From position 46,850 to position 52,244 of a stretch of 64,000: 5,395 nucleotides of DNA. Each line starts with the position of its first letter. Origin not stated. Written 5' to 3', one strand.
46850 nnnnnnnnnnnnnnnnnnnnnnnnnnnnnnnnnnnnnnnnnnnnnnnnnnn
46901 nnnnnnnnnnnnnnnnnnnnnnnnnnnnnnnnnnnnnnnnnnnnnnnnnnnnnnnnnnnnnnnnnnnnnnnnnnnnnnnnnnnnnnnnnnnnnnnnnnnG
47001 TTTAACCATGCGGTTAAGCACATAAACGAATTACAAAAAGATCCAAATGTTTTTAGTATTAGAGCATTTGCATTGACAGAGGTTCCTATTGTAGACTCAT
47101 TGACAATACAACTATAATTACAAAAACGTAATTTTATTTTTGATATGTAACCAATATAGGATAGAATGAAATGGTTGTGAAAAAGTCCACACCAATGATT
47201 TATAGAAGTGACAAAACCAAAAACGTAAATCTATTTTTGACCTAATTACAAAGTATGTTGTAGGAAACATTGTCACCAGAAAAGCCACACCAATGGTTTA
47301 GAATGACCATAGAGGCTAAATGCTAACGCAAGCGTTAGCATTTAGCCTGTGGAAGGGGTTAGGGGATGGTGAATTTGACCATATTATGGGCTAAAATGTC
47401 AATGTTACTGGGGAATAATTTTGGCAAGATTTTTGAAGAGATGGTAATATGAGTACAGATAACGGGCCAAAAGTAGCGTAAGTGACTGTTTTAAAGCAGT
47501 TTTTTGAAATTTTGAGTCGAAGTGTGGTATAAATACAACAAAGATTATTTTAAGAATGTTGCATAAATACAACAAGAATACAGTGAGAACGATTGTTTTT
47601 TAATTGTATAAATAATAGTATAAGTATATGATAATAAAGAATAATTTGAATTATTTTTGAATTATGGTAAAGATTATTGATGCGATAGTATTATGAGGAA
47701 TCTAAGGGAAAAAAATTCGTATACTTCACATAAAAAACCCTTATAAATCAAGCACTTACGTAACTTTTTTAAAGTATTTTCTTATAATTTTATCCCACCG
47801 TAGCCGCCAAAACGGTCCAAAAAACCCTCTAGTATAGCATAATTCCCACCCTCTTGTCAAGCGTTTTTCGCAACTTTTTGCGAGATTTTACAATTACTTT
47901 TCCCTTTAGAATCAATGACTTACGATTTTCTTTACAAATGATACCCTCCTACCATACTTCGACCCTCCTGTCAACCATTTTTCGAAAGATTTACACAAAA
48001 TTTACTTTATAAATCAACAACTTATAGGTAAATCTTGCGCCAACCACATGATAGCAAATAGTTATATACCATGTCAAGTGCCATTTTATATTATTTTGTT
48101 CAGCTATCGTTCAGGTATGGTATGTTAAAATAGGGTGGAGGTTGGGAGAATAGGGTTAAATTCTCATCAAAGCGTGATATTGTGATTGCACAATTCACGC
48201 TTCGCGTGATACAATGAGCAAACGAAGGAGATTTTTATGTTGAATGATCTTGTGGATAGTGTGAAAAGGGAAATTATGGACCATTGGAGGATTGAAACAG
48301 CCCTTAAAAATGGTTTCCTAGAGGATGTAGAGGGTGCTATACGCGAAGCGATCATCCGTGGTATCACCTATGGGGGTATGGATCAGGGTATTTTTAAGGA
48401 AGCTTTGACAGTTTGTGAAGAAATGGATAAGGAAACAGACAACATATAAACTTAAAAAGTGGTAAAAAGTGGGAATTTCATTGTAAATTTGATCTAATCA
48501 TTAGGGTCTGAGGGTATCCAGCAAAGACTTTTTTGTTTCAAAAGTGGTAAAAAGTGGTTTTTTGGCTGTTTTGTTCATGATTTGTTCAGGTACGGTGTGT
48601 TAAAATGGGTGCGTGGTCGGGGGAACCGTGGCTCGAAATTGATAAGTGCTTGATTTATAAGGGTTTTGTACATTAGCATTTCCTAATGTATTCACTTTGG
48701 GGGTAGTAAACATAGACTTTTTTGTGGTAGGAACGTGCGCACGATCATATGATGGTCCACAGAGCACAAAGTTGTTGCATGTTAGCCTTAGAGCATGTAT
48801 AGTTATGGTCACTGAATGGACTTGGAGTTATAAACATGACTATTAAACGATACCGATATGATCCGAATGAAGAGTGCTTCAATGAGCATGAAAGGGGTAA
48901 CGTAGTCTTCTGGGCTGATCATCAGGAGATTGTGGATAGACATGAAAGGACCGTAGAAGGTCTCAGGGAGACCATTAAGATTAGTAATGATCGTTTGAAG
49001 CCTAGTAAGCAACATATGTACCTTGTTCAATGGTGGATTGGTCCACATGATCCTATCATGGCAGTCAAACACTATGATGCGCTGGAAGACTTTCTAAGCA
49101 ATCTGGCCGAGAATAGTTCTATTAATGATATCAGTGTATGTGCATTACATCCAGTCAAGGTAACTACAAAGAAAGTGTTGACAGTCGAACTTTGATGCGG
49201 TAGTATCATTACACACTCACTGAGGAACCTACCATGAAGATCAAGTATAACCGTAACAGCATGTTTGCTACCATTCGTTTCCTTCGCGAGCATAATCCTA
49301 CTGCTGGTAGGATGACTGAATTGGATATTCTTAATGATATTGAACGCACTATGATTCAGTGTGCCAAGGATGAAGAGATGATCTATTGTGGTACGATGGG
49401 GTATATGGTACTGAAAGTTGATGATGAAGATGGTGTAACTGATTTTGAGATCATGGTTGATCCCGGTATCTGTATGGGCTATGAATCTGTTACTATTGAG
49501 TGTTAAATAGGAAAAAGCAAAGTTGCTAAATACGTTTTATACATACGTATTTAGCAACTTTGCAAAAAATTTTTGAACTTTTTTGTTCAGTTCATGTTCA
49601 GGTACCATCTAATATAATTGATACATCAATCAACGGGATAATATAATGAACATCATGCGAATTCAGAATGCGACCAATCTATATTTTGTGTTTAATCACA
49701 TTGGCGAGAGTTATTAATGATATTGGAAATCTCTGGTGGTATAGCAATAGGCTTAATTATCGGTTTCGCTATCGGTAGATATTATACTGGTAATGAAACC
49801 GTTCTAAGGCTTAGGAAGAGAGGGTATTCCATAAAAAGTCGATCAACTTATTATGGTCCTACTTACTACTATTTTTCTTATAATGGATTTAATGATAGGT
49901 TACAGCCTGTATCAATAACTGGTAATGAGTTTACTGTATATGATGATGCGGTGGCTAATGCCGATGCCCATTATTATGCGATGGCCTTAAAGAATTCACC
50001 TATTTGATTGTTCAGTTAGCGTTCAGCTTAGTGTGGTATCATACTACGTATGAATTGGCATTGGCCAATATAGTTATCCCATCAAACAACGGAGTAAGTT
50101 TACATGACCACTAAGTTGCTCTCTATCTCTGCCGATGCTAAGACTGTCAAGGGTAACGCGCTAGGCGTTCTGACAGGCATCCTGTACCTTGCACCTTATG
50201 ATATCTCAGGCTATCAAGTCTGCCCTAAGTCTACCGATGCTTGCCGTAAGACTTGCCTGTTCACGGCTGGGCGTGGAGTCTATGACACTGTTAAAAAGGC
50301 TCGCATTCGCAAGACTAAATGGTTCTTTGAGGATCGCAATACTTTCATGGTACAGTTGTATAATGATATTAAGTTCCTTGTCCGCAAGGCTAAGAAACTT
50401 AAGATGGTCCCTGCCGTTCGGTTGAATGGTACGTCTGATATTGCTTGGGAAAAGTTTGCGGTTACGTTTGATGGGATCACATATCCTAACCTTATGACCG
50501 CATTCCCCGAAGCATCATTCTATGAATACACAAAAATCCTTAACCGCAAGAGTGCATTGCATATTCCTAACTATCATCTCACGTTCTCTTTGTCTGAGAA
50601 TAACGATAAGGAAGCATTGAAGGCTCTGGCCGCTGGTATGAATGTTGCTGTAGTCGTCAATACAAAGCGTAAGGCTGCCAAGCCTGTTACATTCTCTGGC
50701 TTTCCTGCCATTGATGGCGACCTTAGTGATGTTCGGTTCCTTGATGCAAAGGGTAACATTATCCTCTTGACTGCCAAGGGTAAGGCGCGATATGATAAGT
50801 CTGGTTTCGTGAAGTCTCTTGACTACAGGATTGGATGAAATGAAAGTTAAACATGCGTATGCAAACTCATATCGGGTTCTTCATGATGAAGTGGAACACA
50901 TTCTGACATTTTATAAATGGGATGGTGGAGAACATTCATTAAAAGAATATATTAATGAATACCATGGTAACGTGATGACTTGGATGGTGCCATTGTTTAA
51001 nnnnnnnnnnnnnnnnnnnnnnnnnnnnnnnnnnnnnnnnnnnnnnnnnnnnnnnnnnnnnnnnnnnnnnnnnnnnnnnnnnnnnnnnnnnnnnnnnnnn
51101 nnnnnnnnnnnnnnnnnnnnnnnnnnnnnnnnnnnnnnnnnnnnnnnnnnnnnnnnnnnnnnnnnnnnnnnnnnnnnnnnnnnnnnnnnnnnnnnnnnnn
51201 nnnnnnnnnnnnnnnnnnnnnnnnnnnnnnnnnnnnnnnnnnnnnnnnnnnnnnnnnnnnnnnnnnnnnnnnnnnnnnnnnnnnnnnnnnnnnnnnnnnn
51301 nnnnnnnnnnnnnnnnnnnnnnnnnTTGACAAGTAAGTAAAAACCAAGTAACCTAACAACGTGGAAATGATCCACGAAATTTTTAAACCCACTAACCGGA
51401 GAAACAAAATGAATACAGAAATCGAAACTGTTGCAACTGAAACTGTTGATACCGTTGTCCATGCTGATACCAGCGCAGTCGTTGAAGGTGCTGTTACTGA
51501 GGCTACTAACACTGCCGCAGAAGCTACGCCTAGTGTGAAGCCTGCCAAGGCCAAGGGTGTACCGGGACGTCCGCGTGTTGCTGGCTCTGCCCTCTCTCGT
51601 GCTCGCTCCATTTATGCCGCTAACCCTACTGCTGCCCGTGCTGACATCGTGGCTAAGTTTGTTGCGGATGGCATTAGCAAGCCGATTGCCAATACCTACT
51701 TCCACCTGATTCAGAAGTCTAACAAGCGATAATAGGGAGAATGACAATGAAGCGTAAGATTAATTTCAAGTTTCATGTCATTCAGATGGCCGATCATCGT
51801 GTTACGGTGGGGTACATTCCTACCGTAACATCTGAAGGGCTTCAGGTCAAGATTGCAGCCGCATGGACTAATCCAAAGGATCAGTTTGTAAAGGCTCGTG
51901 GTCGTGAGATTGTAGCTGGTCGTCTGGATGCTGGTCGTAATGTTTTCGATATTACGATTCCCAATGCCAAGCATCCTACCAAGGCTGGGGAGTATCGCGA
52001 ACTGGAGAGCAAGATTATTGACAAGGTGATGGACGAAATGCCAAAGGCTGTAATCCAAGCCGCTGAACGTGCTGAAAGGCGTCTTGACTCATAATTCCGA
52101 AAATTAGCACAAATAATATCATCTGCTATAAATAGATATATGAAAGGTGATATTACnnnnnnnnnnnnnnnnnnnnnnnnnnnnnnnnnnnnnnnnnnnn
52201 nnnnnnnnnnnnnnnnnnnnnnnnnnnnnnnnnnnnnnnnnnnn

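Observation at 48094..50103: Promoter family with tandem GTTCAG half-sites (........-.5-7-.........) upstream of an extended -10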

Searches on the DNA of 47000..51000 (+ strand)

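Call 4: search_dna_similar(query=window:47000-51000:+, collection=phages, mode=near, max_rows=20)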
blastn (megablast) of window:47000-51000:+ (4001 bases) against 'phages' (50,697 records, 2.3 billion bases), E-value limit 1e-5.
No match.

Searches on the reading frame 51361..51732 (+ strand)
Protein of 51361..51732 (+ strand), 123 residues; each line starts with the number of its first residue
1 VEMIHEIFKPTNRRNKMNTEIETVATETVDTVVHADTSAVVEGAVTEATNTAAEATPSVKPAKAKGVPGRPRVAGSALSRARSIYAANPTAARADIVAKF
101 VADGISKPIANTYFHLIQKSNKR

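Call 88: search_solved_structures(query=window:51361-51732:+, max_evalue=5)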
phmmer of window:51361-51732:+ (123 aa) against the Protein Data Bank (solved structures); distinct sequences matched with E-value up to 5: 1.
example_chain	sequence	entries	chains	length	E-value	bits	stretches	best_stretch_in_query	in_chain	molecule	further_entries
4z6b_A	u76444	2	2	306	1.5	12.8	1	73-113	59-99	Tyrosine-protein phosphatase YopH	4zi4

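Call 90: find_homologous_proteins(query=window:51361-51732:+, max_evalue=0.001)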
Query window:51361-51732:+ (123 aa): 5 proteins with E <= 0.001 among 29 candidates.
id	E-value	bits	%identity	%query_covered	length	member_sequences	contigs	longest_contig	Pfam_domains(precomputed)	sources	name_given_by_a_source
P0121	1.5e-55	204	96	87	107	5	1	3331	-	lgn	-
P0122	2.0e-41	159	79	87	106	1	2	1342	-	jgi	-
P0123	2.7e-30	123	62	88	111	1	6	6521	-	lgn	-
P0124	6.2e-29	119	62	87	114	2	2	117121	-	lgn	-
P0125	6.4e-28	115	60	87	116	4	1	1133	-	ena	-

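Call 103: predict_structure(alignment_id=A6)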
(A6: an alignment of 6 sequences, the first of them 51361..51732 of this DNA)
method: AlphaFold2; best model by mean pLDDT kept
length: 123 residues; sequences in the alignment: 6
mean_pLDDT: 65.2   pTM: 0.40
mean pLDDT of the five models: 65.2, 65.0, 62.9, 62.7, 60.4
residues with pLDDT >= 90: 24; 70-90: 24; 50-70: 32; < 50: 43
segments of 3 or more residues with pLDDT < 50: 1-3, 18-31, 33-52, 54-57
pLDDT, mean of each block of 10 residues (from residue 1): 51 53 43 46 42 49 60 77 89 92 89 90 68
secondary structure, 60 per line:
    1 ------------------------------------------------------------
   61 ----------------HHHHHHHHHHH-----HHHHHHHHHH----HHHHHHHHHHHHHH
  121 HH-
elements in order: H77-87 H93-102 H107-122

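Call 107: fold_search(model_id=the predicted structure, library=pdb)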
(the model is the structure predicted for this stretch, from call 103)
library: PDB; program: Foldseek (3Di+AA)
matches with E <= 10: 56; with E <= 0.001: 0
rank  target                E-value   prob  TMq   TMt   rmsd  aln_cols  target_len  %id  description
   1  1k78_I                1.7e+00  0.28  0.26  0.45   5.1        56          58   18  Pax5(1-149)+Ets-1(331-440)+DNA (released 2002-01-04)
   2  2k27_MODEL_1_A        2.9e+00  0.14  0.27  0.22  12.7        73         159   22  Solution structure of Human Pax8 Paired Box Domain (released 2008-09-30)
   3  5ue0                  3.0e+00  0.28  0.24  0.12   3.9        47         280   19  1.90 A resolution structure of CT622 C-terminal domain from Chlamydia trachomatis (released 2018-01-10)
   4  9pfo_E                3.2e+00  0.30  0.33  0.30   5.1        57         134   12  Structure of POU2F3 POU domains bound to coactivator OCA-T2 and DNA (2.1 angstrom resolution) (released 2025-10-01)
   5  7s03_A                3.5e+00  0.14  0.25  0.28   5.1        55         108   16  DNA-binding domain of human SETMAR in complex with Hsmar1 terminal inverted repeat (TIR) DNA (released 2022-08-03)
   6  9pfo_I                3.7e+00  0.28  0.33  0.29   5.2        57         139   12  Structure of POU2F3 POU domains bound to coactivator OCA-T2 and DNA (2.1 angstrom resolution) (released 2025-10-01)
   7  1mnm_C                4.2e+00  0.23  0.32  0.47   4.8        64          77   12  YEAST MATALPHA2/MCM1/DNA TERNARY TRANSCRIPTION COMPLEX CRYSTAL STRUCTURE (released 1998-03-18)
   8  3hdd_A                4.2e+00  0.15  0.28  0.52   5.0        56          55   14  ENGRAILED HOMEODOMAIN DNA COMPLEX (released 1998-11-11)
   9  1gt0_D                4.2e+00  0.10  0.21  0.30   7.4        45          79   13  Crystal structure of a POU/HMG/DNA ternary complex (released 2003-01-30)
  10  3k0l_A                4.5e+00  0.25  0.28  0.25   2.5        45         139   20  Crystal Structure of Putative MarR Family Transcriptional Regulator from Acinetobacter sp. ADP (released 2009-10-13)
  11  6pax_A                5.1e+00  0.16  0.29  0.27   5.0        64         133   16  CRYSTAL STRUCTURE OF THE HUMAN PAX-6 PAIRED DOMAIN-DNA COMPLEX REVEALS A GENERAL MODEL FOR PAX PROTEIN-DNA INTERACTION (released 1999-07-13)
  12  1k78_A                5.1e+00  0.12  0.25  0.25   5.6        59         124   22  Pax5(1-149)+Ets-1(331-440)+DNA (released 2002-01-04)
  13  1hlv_A                5.4e+00  0.09  0.24  0.23   7.4        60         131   20  CRYSTAL STRUCTURE OF CENP-B(1-129) COMPLEXED WITH THE CENP-B BOX DNA (released 2002-01-11)
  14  3dfg                  5.7e+00  0.38  0.33  0.28   1.6        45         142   16  Crystal Structure of RecX: A Potent Inhibitor Protein of RecA from Xanthomonas campestris (released 2008-11-04)
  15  2efn                  5.7e+00  0.16  0.26  0.22   2.8        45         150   16  Crystal Structure of Ser 32 to Ala of ST1022 from Sulfolobus tokodaii 7 (released 2008-02-26)
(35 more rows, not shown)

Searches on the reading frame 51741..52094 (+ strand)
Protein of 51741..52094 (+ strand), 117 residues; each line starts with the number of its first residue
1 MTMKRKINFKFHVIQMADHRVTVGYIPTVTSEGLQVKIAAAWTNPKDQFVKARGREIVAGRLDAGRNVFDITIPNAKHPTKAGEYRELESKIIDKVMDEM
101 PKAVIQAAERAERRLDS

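Call 9: search_protein_families(library=phrogs, proteins=[window:51741-52094:+])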
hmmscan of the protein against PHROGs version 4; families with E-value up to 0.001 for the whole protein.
window:51741-52094:+ (117 aa): 0 families

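Call 89: search_solved_structures(query=window:51741-52094:+, max_evalue=5)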
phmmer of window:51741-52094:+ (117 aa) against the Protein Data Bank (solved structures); distinct sequences matched with E-value up to 5: 3.
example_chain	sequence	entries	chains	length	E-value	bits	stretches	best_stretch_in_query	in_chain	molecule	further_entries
2odf_A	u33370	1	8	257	0.62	13.3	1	53-111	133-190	Hypothetical protein Atu2144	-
5c0w_L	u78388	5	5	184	0.88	12.9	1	41-116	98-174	Exosome complex protein LRP1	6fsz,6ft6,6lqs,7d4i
5a8u_A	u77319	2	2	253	1.3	12.3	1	14-84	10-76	POLYHEDRIN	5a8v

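Call 91: find_homologous_proteins(query=window:51741-52094:+, max_evalue=0.001)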
Query window:51741-52094:+ (117 aa): 13 proteins with E <= 0.001 among 37 candidates.
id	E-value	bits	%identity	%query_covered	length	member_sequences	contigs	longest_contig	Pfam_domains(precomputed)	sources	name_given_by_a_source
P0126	1.0e-66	239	99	97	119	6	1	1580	-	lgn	-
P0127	5.8e-55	202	80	97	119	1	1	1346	-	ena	-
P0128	5.7e-54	198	80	97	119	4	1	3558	-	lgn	-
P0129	4.6e-51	189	75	97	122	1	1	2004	-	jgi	-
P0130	3.6e-50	186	78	97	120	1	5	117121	-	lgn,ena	-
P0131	2.1e-49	184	74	97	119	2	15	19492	-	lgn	-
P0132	1.7e-47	178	73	97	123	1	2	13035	-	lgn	-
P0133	1.3e-46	175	73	97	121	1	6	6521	-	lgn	-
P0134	8.5e-43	163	69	97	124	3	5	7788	-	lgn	-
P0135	5.6e-38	147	62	96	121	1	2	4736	-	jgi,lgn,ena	jgi:hypothetical protein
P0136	4.0e-32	128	61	80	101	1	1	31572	-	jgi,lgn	jgi:hypothetical protein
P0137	1.1e-30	124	58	81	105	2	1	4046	-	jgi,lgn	jgi:hypothetical protein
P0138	3.4e-30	122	58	97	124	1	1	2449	-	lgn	-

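Call 98: find_encoding_contigs(protein=P0136, flank=10000, max_places=1)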
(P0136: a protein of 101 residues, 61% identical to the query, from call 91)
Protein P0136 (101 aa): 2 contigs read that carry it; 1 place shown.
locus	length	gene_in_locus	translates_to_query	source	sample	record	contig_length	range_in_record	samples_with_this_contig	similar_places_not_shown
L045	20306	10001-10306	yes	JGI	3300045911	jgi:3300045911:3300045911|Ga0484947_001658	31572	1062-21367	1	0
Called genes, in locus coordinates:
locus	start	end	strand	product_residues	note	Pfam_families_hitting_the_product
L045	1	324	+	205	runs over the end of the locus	-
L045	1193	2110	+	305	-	-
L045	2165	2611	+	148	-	-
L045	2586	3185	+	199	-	-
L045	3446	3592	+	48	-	-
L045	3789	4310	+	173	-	-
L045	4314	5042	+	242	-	-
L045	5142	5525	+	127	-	-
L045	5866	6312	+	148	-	-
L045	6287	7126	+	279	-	-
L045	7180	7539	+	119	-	-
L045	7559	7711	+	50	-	-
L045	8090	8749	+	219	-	-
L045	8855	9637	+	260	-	PF17338:GP88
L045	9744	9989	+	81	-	-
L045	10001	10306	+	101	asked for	-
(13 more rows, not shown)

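Call 99: find_encoding_contigs(protein=P0130, flank=10000, max_places=1)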
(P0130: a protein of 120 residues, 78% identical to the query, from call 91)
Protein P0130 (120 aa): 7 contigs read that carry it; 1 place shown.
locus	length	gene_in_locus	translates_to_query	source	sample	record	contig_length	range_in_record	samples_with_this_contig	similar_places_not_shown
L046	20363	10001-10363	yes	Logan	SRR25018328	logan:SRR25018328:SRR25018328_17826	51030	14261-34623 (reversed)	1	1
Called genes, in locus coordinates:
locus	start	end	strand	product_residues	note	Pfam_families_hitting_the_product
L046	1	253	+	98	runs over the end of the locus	-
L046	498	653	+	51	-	-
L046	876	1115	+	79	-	-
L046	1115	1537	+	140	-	-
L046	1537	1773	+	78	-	-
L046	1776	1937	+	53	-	-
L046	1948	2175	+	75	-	-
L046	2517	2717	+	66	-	-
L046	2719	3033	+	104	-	-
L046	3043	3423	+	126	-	-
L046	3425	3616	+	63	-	-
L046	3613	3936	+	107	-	-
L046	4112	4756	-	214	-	-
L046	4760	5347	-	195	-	-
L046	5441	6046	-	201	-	PF07661:MORN_2 (faint)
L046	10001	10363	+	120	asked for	-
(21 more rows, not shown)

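Call 101: predict_structure(alignment_id=A5)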
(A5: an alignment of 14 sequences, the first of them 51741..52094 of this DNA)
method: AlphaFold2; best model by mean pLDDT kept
length: 117 residues; sequences in the alignment: 14
mean_pLDDT: 80.2   pTM: 0.71
mean pLDDT of the five models: 80.2, 78.1, 77.9, 74.7, 74.6
residues with pLDDT >= 90: 19; 70-90: 76; 50-70: 17; < 50: 5
segments of 3 or more residues with pLDDT < 50: 1-3
pLDDT, mean of each block of 10 residues (from residue 1): 51 86 90 90 79 87 86 84 86 86 70 60
secondary structure, 60 per line:
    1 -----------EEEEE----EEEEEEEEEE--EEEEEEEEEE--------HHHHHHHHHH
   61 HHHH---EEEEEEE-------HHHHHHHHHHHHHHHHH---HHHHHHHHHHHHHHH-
elements in order: E12-16 E21-30 E33-42 H51-64 E68-74 H82-98 H102-116
